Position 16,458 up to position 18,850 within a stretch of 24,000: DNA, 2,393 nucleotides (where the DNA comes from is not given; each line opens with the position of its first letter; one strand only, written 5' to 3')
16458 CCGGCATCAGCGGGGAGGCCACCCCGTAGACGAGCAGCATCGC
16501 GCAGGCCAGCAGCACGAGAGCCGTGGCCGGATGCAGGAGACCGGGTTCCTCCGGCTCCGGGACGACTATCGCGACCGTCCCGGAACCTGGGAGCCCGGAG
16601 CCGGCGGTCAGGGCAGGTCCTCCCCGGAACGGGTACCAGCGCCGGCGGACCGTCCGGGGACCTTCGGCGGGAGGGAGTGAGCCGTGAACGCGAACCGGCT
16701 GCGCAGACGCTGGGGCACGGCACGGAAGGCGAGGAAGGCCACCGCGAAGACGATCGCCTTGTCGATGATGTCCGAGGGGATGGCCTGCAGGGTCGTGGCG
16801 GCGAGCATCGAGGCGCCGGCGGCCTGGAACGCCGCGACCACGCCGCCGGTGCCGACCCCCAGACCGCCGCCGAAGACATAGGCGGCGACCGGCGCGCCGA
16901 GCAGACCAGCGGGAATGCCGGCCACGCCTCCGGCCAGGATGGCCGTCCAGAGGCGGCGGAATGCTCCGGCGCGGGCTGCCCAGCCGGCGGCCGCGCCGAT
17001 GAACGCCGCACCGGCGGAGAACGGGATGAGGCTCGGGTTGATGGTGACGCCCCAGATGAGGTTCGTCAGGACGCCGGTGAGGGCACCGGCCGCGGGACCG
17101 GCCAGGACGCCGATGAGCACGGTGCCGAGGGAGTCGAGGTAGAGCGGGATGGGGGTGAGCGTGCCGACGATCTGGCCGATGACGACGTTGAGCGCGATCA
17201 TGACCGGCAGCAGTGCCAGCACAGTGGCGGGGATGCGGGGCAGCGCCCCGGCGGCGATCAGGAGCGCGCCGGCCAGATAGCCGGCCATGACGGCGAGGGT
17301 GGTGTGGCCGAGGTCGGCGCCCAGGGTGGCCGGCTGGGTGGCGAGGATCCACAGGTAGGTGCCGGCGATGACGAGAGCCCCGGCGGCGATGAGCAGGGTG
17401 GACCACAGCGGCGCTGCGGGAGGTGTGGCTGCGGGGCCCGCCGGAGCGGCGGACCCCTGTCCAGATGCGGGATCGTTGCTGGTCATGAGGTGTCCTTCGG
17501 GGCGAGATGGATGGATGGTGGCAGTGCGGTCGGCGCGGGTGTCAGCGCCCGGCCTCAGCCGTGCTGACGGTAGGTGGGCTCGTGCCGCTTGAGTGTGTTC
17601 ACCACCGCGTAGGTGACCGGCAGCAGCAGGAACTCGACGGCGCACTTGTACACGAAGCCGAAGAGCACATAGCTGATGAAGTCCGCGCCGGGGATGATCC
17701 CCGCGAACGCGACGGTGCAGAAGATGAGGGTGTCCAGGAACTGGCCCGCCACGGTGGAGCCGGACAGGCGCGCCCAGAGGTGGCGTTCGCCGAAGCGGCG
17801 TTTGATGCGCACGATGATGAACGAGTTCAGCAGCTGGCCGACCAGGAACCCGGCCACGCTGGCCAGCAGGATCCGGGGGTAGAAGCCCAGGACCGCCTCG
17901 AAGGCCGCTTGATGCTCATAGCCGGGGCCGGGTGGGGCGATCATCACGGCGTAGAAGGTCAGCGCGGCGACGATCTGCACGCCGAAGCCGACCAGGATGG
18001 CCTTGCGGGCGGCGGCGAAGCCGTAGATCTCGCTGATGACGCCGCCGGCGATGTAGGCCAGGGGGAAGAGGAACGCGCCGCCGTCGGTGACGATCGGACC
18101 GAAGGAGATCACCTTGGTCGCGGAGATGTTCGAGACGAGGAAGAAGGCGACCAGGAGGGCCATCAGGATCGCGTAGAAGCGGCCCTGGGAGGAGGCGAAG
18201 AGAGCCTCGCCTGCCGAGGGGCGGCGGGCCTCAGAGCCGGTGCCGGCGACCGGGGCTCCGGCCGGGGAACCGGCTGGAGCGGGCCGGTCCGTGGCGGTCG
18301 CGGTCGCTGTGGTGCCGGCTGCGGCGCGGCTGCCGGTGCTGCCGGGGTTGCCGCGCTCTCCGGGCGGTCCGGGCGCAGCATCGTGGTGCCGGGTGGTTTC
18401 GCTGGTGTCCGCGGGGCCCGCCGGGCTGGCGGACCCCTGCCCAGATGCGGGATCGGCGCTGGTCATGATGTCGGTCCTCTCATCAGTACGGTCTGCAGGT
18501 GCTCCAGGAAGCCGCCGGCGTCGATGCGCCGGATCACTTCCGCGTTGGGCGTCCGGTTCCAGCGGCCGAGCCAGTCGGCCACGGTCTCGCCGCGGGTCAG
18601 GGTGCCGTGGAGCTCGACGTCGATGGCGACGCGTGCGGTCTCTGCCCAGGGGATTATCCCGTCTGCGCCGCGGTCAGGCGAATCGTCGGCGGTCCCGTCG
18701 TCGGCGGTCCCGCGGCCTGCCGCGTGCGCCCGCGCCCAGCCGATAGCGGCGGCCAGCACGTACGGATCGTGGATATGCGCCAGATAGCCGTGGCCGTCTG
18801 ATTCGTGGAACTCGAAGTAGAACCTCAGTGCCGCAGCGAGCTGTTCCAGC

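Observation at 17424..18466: Two unrelated adjacent transporters (YhhQ-like and ECF S component) start with the same ~20-codon module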

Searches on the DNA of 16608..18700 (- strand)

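Call 10: search_rna_families(source=window, start=17300, end=18700, threshold=evalue, max_evalue=10)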
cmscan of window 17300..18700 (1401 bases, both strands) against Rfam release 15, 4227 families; matches with E-value up to 10: 5.
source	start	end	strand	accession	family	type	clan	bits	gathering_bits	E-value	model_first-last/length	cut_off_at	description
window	17970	18031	-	RF01972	H19_1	Gene; lncRNA;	-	21.3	50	7.5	1-71/71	no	H19 conserved region 1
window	18256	18308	+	RF03023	rpfG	Gene; sRNA;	-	17.1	75.9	0.85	31-83/85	no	rpfG RNA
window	18035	18091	-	RF01059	mir-598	Gene; miRNA;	-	15.4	69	8.2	1-80/80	no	mir-598 microRNA precursor family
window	17955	18031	-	RF02338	GlsR16_miR3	Gene; snRNA; snoRNA; CD-box;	-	14.9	100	6.7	1-77/77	no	Giardia snoRNA GlsR16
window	17332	17355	+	RF01276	sR53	Gene; snRNA; snoRNA; CD-box;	-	13.7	49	2.9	37-60/60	no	Small nucleolar RNA sR53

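Call 36: build_rna_model(alignment_id=A3, structure=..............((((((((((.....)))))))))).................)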
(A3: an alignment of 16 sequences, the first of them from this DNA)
Model R1 built from alignment A3 (16 sequences, 56 columns); structure: as given.
model positions 56; base pairs 10; branch points 0; effective number of sequences 8.59; information 0.994 bits per position. Calibrated on 0.2 Mb of random sequence (short: E-values are rough).
structure used (alignment columns):
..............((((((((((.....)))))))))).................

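Call 37: search_with_rna_model(model_id=R1, sources=[window, L001, L002, L003, L004, L005, L006, L007, L008, L009, L010, L011, L012, L013, L014, L015, L016, L017, L018, L019, L020, L021, L022, L023, L024, L025, L026, L027, L028, L029, L030, L031, L032, L033, L034, L035, L036, L037, L038, L039, L040, L041, L042, L043, L044, L045, L046, L047, L048, L049, L050, L051, L052, L053, L054, L055, L056, L057, L058, L059, L060, L061, L062, L063, L064, L065, L066, L067, L068, L069, L070, L071, L072, L073, L074, L075, L076, L077, L078, L079, L080, L081, L082, L084, L087, L088, L089, L090, L091, L092, L093, L094, L095, L096, L097, L098, L099, L100, L101, L102], max_evalue=1, make_alignment=true)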
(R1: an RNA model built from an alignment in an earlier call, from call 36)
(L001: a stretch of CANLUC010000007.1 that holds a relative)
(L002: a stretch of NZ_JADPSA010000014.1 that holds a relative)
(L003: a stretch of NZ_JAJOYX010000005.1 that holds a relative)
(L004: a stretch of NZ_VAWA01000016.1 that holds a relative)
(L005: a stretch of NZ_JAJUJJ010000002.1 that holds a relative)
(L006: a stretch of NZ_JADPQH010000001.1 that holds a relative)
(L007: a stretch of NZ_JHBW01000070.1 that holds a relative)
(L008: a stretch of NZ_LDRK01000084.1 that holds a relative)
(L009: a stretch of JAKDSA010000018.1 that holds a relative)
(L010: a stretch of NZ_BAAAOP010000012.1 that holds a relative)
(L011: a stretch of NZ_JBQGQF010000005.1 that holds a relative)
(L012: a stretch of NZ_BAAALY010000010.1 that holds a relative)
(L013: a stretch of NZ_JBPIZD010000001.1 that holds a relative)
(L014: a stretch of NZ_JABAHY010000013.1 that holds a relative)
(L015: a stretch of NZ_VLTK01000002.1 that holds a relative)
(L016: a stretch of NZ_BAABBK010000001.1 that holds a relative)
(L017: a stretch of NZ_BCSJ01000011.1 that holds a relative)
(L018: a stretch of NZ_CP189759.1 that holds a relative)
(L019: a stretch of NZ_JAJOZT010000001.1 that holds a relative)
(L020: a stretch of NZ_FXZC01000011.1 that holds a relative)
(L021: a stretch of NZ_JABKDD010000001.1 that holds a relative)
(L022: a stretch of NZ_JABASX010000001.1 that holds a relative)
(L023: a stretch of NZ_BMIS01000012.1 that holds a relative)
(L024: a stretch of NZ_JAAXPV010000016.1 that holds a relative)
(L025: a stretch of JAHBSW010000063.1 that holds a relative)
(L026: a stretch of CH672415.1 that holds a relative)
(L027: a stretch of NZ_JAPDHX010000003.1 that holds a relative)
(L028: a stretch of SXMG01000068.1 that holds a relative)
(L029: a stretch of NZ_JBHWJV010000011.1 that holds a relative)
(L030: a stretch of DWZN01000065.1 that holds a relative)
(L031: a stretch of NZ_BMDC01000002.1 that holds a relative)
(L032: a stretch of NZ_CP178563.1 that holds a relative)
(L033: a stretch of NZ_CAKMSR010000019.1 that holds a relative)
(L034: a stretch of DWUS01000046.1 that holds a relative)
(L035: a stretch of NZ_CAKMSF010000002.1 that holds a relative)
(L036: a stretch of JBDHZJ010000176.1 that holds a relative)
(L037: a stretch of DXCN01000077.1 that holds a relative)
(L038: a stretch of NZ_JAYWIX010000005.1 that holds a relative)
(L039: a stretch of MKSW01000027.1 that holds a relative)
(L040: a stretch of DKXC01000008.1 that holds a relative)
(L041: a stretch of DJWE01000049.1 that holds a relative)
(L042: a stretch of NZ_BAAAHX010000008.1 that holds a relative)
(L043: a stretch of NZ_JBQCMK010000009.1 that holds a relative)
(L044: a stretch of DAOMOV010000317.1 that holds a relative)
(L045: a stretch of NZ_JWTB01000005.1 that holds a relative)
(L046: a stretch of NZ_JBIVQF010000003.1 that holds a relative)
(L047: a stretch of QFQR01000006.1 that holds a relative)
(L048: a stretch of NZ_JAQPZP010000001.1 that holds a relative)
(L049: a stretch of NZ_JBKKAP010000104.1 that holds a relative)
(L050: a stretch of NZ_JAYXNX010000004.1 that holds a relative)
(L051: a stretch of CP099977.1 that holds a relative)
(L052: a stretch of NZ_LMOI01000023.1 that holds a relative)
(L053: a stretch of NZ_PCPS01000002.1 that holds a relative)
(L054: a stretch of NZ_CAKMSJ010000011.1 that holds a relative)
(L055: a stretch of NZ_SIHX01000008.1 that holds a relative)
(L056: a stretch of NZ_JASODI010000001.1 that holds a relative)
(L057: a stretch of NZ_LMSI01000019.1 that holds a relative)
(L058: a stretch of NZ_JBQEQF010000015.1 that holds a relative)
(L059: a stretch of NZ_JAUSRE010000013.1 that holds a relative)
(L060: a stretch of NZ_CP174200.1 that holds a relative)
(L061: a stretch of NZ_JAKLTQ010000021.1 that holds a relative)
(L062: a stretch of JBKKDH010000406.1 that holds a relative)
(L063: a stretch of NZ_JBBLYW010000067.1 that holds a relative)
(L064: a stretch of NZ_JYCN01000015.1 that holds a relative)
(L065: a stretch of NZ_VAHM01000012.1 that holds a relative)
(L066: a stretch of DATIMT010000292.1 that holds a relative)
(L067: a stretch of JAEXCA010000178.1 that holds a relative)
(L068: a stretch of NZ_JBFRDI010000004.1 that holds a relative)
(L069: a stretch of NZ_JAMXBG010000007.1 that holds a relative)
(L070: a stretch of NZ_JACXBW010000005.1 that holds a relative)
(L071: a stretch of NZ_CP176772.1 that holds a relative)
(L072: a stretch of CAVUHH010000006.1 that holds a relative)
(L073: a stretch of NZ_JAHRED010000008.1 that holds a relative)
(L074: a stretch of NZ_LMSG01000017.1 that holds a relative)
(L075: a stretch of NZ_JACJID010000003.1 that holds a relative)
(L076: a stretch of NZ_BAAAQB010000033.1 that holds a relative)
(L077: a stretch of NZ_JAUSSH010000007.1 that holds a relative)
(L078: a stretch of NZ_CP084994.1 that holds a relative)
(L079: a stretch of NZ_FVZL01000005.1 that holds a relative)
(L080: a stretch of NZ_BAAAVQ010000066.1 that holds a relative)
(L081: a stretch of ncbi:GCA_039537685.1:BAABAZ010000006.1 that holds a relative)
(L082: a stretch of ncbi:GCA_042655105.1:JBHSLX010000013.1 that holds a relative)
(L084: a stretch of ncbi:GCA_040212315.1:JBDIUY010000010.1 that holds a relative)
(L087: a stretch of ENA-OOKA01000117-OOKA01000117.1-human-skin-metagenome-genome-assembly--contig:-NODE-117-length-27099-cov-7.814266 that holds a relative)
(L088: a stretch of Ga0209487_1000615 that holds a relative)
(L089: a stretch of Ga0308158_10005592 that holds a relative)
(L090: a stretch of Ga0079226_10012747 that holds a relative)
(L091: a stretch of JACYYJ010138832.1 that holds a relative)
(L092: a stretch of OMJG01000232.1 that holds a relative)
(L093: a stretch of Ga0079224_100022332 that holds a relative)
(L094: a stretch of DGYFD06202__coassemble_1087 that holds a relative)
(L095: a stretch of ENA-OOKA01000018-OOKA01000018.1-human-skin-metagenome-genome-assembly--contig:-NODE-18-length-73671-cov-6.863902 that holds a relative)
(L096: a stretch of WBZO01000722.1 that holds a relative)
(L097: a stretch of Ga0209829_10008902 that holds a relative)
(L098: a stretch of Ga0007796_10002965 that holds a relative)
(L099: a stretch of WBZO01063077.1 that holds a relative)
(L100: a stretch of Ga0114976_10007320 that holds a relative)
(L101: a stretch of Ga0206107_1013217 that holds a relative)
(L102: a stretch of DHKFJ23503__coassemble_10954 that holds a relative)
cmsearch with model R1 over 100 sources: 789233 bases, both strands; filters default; matches with E-value up to 1: 47.
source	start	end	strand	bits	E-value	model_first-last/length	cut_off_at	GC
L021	4016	4071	+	80.4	1.6e-16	1-56/56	no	0.68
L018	3995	4050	+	79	3.4e-16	1-56/56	no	0.68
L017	4016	4071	+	79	3.5e-16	1-56/56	no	0.68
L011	4016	4071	+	78.5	4.6e-16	1-56/56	no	0.66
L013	4016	4071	+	76.9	1.1e-15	1-56/56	no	0.68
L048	4016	4071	+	76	1.8e-15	1-56/56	no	0.64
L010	4016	4071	+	73.5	7.3e-15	1-56/56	no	0.68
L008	4016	4071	+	71.9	1.7e-14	1-56/56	no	0.73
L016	3995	4050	+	71.8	1.8e-14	1-56/56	no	0.71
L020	3995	4050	+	71.8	1.8e-14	1-56/56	no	0.71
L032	4016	4071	+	71.1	2.7e-14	1-56/56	no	0.77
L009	4016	4071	+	69.4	7e-14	1-56/56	no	0.59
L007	4016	4071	+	69.2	7.9e-14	1-56/56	no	0.66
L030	3346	3404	+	69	8.6e-14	1-56/56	no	0.68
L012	4016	4071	+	68.3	1.2e-13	1-56/56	no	0.7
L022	4016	4071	+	67.7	1.7e-13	1-56/56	no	0.66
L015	4016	4071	+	66.3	3.9e-13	1-56/56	no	0.66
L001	4016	4071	+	64.1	1.3e-12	1-56/56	no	0.7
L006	4016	4071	+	64.1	1.3e-12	1-56/56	no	0.7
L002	4016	4071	+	63.2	2.1e-12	1-56/56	no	0.71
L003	4016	4071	+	63.2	2.1e-12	1-56/56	no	0.71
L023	4016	4074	+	55.7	1.3e-10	1-56/56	no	0.75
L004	4016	4071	+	54.7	2.3e-10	1-56/56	no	0.71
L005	4010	4068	+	48.9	5.6e-09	1-56/56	no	0.73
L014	4016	4071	+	48.5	7e-09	1-56/56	no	0.71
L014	3205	3260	+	47.1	1.5e-08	1-56/56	no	0.71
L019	3914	3969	+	34.4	1.7e-05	1-56/56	no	0.7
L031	2933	2991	+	22.1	0.015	1-56/56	no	0.59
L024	2411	2468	+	21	0.026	1-56/56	no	0.59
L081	4016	4068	+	20.7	0.032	1-56/56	no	0.72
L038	2639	2698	+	18.3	0.12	1-56/56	no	0.58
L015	6993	7019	+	17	0.24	1-56/56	no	0.67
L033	2546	2605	+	16.7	0.29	1-56/56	no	0.58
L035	4016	4075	+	16.7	0.29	1-56/56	no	0.58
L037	2558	2617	+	16.7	0.29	1-56/56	no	0.58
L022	7022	7048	+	16.6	0.3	1-56/56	no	0.67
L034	1703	1762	+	16.6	0.31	1-56/56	no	0.6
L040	2354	2413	+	16.1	0.39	1-56/56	no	0.58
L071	5613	5666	+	16.1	0.4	1-56/56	no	0.78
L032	4030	4054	-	15.7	0.49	15-39/56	no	0.84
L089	2507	2559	+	15.5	0.55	1-56/56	no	0.7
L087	2519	2572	+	15.3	0.6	1-56/56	no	0.76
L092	2507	2561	+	15.2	0.65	1-56/56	no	0.71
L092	4834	4869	+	14.9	0.75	1-56/56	no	0.75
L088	2513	2554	+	14.8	0.82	1-56/56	no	0.74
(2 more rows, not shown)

Alignment A4: 47 matches aligned to the model, 92 columns, each read 5' to 3' on its own strand. Consensus structure (alignment columns), stored with it:
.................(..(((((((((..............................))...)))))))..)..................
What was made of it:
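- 18396..18451 (-): RNA element, YhhQ copy, as matched by covariance model R1. 55.6 bits, E 1e-10 (call 37).
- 17416..17471 (-): RNA element, S copy, as matched by covariance model R1. 48.8 bits, E 6e-9 (call 37).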

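Call 38: search_with_rna_model(model_id=R1, sources=[window, L001, L004, L005, L007, L008, L009, L010, L011, L012, L013, L014, L016, L017, L018, L019, L023, L024, L030, L031, L033, L034, L038, L040, L042, L048, L054, L081, L082, L084, L087, L088, L089, L090], max_evalue=3, make_alignment=true)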
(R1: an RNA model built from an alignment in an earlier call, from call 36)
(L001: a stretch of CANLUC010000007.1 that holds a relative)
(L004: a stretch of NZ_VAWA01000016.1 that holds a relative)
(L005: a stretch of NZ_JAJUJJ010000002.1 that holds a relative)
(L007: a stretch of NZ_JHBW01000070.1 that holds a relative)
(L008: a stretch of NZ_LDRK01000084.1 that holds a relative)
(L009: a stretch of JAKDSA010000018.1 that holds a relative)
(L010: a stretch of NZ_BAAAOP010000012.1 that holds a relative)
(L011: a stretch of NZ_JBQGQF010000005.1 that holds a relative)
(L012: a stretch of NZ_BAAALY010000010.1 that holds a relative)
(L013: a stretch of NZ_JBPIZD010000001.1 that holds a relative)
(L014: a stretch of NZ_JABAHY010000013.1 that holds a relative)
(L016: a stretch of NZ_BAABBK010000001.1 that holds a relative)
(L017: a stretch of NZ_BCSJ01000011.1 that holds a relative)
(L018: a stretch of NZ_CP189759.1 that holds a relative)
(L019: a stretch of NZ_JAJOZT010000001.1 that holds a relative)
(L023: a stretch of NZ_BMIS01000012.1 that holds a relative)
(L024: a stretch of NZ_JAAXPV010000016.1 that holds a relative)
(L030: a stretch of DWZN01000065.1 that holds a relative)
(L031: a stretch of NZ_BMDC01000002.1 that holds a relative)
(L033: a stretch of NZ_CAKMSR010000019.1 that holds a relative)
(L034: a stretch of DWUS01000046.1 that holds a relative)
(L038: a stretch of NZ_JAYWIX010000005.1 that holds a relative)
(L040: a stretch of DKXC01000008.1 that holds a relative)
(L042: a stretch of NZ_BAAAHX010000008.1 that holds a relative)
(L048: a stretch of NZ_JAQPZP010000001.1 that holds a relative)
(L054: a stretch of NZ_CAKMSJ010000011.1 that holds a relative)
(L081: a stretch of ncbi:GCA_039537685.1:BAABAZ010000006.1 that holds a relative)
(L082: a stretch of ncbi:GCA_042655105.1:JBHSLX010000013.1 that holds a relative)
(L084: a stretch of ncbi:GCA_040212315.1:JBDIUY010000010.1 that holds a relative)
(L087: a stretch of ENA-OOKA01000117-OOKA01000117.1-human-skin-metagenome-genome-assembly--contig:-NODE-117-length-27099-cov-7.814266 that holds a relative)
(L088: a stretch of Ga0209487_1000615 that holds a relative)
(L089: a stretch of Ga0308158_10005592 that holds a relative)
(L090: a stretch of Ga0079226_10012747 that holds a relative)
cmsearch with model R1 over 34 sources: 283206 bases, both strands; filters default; matches with E-value up to 3: 48.
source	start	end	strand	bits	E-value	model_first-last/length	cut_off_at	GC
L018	3995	4050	+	79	1.2e-16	1-56/56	no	0.68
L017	4016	4071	+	79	1.3e-16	1-56/56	no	0.68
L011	4016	4071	+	78.5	1.7e-16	1-56/56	no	0.66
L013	4016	4071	+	76.9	4e-16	1-56/56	no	0.68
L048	4016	4071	+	76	6.4e-16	1-56/56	no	0.64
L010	4016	4071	+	73.5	2.6e-15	1-56/56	no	0.68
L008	4016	4071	+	71.9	6.3e-15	1-56/56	no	0.73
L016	3995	4050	+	71.8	6.5e-15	1-56/56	no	0.71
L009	4016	4071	+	69.4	2.5e-14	1-56/56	no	0.59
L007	4016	4071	+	69.2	2.8e-14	1-56/56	no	0.66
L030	3346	3404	+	69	3.1e-14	1-56/56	no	0.68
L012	4016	4071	+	68.3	4.5e-14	1-56/56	no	0.7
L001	4016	4071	+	64.1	4.6e-13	1-56/56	no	0.7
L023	4016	4074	+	55.7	4.6e-11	1-56/56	no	0.75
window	18396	18451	-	55.6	5e-11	1-56/56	no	0.79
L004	4016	4071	+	54.7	8.2e-11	1-56/56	no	0.71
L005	4010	4068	+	48.9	2e-09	1-56/56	no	0.73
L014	4016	4071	+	48.5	2.5e-09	1-56/56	no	0.71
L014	3205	3260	+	47.1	5.3e-09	1-56/56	no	0.71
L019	3914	3969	+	34.4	5.9e-06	1-56/56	no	0.7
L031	2933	2991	+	22.1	0.0053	1-56/56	no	0.59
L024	2411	2468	+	21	0.0094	1-56/56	no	0.59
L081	4016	4068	+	20.7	0.011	1-56/56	no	0.72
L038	2639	2698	+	18.3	0.042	1-56/56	no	0.58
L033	2546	2605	+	16.7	0.1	1-56/56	no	0.58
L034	1703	1762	+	16.6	0.11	1-56/56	no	0.6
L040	2354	2413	+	16.1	0.14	1-56/56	no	0.58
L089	2507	2559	+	15.5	0.2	1-56/56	no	0.7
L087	2519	2572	+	15.3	0.22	1-56/56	no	0.76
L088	2513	2554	+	14.8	0.29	1-56/56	no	0.74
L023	2483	2602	+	14.1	0.43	1-56/56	no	0.68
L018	4009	4033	-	13.3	0.67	15-39/56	no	0.84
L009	6953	6979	+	13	0.77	1-56/56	no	0.7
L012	8497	8536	+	12.8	0.9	1-56/56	no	0.68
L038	1786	1836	+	12.6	0.98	1-56/56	no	0.8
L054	2407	2465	+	12.2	1.2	1-56/56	no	0.47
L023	6777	6832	+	11.8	1.5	1-56/56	no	0.68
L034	2898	2930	-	11.7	1.6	1-56/56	no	0.67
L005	4372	4421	+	11.6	1.7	1-56/56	no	0.7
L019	7934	7987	-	11.6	1.7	1-56/56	no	0.7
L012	6953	6979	+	11.6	1.7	1-56/56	no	0.7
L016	4009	4033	-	11.5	1.8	15-39/56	no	0.8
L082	4028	4086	+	11.1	2.3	1-56/56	no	0.71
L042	2477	2533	+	11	2.4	1-56/56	no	0.54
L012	3534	3559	-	10.6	2.9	15-40/56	no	0.73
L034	6348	6374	+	10.6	3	1-56/56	no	0.7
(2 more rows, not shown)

Alignment A5: 48 matches aligned to the model, 150 columns, each read 5' to 3' on its own strand. Consensus structure (alignment columns), stored with it:
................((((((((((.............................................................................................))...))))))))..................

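Call 47: search_rna_families(sources=[L025, L026, L027, L029, L039, L041, L043, L045, L047, L053, L056, L060, L061, L063, L069, L073, L075], threshold=gathering)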
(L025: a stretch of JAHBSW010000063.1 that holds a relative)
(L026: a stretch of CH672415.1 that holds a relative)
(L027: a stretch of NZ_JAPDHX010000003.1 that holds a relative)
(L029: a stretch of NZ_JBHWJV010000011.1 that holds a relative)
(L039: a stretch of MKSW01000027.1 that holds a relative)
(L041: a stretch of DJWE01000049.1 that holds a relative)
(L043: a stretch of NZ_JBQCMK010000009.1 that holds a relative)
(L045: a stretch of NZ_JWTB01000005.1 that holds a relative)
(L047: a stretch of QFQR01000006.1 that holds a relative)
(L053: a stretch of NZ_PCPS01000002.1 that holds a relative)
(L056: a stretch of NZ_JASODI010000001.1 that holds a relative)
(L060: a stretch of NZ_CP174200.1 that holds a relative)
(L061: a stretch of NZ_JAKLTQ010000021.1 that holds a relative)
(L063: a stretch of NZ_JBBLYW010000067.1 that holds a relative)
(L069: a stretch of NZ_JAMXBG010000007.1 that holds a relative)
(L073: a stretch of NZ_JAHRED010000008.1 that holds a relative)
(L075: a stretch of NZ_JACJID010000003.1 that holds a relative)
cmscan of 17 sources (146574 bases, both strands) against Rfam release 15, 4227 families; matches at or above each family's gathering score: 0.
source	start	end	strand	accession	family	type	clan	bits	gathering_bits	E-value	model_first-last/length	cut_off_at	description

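Call 55: search_rna_families(source=L069, start=3800, end=4120, threshold=evalue, max_evalue=10)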
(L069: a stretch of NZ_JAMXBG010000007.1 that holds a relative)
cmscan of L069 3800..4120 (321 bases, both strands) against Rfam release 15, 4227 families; matches with E-value up to 10: 6.
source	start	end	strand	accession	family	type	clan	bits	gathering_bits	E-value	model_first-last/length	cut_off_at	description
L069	4060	4096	+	RF02044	CDKN2B-AS_2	Gene; lncRNA;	-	17.7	50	0.16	1-46/46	no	CDKN2B antisense RNA 1 convserved region 2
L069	3889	3943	+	RF04080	mir-762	Gene; miRNA;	-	16.9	80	8.9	1-75/75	no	mir-762 microRNA precursor family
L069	3984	4008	+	RF01116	Yfr1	Gene; sRNA;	-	13.8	38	2.8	31-57/59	no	Cyanobacterial functional RNA 1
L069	3934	3951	+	RF03086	chrB-b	Cis-reg;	-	12.7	36.5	2.9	3-20/49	no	chrB-b RNA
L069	4102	4117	-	RF01145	sR14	Gene; snRNA; snoRNA; CD-box;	-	11.7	38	0.91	39-54/54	no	Small nucleolar RNA sR14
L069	3987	4052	+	RF01973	H19_2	Gene; lncRNA;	-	10.2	50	3.6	1-69/69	no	H19 conserved region 2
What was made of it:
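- Closest known: Arthrobacter-type leader hairpin upstream of the same S-gene family. Same: No Rfam match (calls 47, 55).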

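Call 71: search_rna_families(source=L033, start=2470, end=2680, threshold=evalue, max_evalue=10)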
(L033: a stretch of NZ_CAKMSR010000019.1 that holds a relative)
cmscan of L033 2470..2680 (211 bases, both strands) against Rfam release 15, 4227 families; matches with E-value up to 10: 4.
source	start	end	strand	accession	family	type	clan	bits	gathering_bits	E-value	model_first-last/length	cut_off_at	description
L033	2544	2590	-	RF01275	sR22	Gene; snRNA; snoRNA; CD-box;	-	14.8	40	1.3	1-58/58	no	Small nucleolar RNA sR22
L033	2568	2649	+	RF02959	DUF3085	Cis-reg;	-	12.9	40.6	5.3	1-76/76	no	DUF3085 RNA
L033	2587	2647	+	RF02940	COG3860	Cis-reg;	-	9.9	42.5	6.1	1-54/54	no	COG3860 RNA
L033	2562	2635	-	RF01867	CC2171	Gene; sRNA;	-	8.6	75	9.8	1-159/159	no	caulobacter sRNA CC2171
